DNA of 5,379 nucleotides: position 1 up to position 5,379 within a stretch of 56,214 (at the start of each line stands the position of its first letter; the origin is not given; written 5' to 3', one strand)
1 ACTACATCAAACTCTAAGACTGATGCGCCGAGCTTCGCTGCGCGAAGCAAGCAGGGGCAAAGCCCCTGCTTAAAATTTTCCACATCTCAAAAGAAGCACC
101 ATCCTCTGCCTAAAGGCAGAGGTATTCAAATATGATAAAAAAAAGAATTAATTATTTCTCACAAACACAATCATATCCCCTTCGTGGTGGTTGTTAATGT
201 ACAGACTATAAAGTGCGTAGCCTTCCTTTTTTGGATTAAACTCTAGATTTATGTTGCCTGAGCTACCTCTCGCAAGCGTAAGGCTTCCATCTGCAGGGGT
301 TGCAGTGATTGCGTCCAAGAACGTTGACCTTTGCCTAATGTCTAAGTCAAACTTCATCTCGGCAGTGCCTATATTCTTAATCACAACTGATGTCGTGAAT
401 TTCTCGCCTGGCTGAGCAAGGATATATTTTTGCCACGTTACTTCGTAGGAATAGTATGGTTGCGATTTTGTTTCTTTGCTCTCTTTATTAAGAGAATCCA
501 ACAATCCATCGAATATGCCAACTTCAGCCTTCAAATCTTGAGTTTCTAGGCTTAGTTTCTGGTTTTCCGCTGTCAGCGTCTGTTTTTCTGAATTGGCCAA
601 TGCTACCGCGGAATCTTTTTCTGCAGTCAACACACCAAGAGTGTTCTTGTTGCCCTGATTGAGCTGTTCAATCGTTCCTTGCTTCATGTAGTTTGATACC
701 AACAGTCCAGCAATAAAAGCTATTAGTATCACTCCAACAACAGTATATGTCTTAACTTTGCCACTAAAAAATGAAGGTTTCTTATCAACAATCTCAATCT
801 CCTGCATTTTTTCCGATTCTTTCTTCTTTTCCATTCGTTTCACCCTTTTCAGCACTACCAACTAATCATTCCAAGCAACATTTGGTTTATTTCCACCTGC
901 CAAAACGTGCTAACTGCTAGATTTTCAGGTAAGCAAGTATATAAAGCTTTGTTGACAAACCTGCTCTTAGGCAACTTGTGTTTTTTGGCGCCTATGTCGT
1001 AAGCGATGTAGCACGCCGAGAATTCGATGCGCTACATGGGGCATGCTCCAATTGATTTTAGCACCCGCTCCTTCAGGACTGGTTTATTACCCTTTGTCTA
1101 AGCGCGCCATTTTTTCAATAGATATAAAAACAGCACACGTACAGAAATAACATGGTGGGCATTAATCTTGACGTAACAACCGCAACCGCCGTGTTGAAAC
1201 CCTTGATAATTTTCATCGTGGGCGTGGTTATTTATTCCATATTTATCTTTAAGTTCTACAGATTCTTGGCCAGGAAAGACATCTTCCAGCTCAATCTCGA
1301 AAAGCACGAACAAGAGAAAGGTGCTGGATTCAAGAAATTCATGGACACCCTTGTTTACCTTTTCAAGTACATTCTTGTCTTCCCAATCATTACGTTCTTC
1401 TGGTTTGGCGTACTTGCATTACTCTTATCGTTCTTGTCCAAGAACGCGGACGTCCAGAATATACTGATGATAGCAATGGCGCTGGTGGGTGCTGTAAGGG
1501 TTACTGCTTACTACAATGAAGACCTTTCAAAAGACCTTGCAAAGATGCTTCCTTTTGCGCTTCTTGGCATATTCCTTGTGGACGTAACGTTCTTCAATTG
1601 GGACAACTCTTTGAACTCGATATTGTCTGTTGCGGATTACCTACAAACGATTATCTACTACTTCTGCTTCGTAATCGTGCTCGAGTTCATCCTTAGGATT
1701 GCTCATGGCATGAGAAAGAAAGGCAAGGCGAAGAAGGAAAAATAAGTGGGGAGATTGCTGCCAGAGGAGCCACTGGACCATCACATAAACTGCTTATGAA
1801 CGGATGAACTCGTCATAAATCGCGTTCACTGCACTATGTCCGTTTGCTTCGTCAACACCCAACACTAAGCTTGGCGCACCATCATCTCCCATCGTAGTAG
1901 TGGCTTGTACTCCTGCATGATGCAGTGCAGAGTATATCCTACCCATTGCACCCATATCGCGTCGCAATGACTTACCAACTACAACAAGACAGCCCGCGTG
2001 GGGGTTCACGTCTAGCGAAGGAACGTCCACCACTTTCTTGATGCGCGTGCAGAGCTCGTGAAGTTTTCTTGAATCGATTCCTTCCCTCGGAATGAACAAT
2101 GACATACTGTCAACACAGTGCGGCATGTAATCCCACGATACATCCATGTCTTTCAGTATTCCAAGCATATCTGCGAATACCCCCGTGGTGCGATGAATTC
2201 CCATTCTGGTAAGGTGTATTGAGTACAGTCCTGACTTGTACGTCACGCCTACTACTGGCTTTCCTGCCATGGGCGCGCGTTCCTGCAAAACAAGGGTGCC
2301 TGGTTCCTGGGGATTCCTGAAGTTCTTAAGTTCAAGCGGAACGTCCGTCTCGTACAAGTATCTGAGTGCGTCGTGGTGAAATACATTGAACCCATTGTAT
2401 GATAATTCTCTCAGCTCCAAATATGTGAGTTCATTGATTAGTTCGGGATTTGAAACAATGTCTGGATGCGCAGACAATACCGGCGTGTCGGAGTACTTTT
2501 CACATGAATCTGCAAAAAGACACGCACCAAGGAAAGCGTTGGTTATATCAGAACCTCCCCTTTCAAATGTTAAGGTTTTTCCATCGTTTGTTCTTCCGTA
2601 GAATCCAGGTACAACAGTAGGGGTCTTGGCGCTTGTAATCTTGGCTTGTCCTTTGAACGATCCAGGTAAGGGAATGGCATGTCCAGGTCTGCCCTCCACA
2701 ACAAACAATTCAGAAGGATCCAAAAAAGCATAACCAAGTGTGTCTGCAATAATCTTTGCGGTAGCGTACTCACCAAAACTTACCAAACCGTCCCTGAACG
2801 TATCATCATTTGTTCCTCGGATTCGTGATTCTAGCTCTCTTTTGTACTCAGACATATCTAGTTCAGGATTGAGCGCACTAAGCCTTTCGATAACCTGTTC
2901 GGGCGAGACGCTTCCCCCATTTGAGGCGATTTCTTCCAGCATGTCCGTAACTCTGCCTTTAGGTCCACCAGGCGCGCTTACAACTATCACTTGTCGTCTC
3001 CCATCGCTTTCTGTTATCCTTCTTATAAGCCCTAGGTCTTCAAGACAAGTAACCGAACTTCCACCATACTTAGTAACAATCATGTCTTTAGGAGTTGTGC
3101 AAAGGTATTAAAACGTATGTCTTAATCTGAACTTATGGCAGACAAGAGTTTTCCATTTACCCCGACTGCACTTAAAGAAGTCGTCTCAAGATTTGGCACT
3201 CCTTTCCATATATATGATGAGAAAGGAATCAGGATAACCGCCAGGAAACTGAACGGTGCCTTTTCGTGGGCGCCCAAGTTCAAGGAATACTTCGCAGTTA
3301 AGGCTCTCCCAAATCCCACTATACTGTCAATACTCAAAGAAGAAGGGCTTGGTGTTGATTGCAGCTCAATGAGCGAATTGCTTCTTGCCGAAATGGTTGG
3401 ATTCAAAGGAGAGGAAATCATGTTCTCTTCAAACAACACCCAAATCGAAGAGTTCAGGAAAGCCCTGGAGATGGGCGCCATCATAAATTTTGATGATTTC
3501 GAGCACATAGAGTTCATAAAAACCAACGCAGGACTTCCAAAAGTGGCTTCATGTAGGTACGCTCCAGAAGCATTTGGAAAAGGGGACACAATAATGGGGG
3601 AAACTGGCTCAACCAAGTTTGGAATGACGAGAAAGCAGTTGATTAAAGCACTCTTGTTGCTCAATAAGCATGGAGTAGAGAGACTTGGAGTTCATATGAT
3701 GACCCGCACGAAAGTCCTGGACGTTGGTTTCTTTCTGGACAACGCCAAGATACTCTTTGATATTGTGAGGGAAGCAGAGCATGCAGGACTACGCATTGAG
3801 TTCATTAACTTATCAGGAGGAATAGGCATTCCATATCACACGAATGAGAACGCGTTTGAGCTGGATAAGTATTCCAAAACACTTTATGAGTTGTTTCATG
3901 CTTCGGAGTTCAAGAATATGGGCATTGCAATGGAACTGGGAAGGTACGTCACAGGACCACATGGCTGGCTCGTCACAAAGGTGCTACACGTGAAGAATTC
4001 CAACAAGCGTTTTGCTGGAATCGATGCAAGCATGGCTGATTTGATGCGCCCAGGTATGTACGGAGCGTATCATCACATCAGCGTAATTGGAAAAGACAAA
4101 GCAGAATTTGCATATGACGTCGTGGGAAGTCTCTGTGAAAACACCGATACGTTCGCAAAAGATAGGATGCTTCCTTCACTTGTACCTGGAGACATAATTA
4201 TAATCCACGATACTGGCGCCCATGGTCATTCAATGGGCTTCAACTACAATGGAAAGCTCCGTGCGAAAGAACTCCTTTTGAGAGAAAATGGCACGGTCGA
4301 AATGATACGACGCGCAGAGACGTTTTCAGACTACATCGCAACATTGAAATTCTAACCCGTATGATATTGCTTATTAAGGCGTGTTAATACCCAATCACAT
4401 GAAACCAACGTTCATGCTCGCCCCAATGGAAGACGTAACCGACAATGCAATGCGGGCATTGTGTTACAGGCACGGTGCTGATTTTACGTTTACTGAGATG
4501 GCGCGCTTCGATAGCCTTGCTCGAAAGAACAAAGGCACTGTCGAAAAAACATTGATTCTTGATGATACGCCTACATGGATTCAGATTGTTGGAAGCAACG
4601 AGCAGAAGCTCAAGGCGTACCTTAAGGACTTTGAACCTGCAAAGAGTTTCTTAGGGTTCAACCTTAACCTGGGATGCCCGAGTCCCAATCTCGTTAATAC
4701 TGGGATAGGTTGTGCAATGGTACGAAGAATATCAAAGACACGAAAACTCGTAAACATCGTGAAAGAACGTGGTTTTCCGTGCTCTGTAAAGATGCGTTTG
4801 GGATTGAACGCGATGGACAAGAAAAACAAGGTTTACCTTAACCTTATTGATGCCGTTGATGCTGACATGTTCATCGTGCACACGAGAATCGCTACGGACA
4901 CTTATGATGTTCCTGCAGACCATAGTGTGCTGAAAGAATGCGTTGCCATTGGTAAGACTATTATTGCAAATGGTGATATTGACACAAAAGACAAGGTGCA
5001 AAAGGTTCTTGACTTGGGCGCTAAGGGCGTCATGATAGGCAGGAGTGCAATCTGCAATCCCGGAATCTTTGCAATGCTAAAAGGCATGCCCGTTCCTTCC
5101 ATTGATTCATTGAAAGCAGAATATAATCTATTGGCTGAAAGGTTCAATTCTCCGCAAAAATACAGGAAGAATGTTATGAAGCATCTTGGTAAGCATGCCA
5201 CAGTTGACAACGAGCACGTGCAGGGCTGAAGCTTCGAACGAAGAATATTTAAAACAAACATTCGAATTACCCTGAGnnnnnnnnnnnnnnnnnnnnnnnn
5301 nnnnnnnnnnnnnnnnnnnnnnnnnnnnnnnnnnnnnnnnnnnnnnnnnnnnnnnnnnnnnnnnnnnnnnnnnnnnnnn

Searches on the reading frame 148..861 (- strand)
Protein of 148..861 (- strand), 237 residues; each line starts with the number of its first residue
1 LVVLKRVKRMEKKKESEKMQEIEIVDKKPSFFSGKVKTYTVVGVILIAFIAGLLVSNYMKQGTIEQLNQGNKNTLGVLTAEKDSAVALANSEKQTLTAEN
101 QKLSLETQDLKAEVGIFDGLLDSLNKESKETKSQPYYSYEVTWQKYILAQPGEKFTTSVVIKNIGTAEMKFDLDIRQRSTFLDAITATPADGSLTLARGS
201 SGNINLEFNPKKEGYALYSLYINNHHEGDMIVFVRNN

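Call 50: search_protein_families(library=pfam, proteins=[window:148-861:-], max_evalue=0.001)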
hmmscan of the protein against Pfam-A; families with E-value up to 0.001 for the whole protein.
window:148-861:- (237 aa): 1 family
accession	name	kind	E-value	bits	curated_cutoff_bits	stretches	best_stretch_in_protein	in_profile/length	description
PF22073.2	Cep192_D4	-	4.6e-05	24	35.5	1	150-225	17-95/112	Cep192 domain 4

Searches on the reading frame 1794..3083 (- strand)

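Call 50: search_protein_families(library=pfam, proteins=[window:1794-3083:-], max_evalue=0.001)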
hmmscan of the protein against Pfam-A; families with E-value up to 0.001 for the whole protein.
window:1794-3083:- (429 aa): 2 families
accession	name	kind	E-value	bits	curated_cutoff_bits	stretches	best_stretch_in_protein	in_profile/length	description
PF00696.33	AA_kinase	-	1.6e-21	77.5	24.9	1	1-251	2-231/234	Amino acid kinase family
PF22468.2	ACT_9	-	3.4e-05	23.9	27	1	367-426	2-61/61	ACT domain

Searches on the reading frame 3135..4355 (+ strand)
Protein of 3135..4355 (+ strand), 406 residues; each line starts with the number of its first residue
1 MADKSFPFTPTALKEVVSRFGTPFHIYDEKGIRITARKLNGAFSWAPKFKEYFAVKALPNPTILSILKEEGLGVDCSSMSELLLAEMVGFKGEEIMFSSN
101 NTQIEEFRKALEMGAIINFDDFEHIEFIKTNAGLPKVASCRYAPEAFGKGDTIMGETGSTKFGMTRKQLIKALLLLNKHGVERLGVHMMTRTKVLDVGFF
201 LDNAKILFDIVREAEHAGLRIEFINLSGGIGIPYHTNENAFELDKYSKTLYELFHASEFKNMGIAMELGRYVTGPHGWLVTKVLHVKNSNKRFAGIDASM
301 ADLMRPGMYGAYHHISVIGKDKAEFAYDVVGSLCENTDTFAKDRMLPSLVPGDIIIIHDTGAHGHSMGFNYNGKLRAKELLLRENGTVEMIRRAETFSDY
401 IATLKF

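Call 50: search_protein_families(library=pfam, proteins=[window:3135-4355:+], max_evalue=0.001)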
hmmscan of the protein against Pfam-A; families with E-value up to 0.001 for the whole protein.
window:3135-4355:+ (406 aa): 2 families
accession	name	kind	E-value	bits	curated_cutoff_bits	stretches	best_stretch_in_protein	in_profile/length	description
PF02784.22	Orn_Arg_deC_N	-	6.1e-31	108.1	23.4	1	46-273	15-246/247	Pyridoxal-dependent decarboxylase, pyridoxal binding domain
PF00278.28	Orn_DAP_Arg_deC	-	7.9e-24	84.2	23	1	275-361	6-95/95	Pyridoxal-dependent decarboxylase, C-terminal sheet domain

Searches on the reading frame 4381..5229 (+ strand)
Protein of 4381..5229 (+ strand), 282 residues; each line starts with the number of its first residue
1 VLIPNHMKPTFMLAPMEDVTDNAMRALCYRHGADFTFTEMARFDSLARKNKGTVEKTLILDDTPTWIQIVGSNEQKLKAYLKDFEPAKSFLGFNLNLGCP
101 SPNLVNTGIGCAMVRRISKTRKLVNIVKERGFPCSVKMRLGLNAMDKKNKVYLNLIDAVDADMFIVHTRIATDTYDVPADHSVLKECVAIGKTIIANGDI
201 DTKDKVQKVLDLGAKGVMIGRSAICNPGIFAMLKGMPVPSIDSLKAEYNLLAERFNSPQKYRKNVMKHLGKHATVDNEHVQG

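Call 50: search_protein_families(library=pfam, proteins=[window:4381-5229:+], max_evalue=0.001)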
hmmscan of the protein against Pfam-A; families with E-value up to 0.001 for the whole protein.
window:4381-5229:+ (282 aa): 2 families
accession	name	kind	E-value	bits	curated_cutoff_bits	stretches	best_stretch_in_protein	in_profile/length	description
PF01207.24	Dus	-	6.1e-39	134.4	20.4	1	12-242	1-240/311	Dihydrouridine synthase (Dus)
PF04131.20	NanE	-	0.00081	19.1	27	0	177-225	130-177/192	Putative N-acetylmannosamine-6-phosphate epimerase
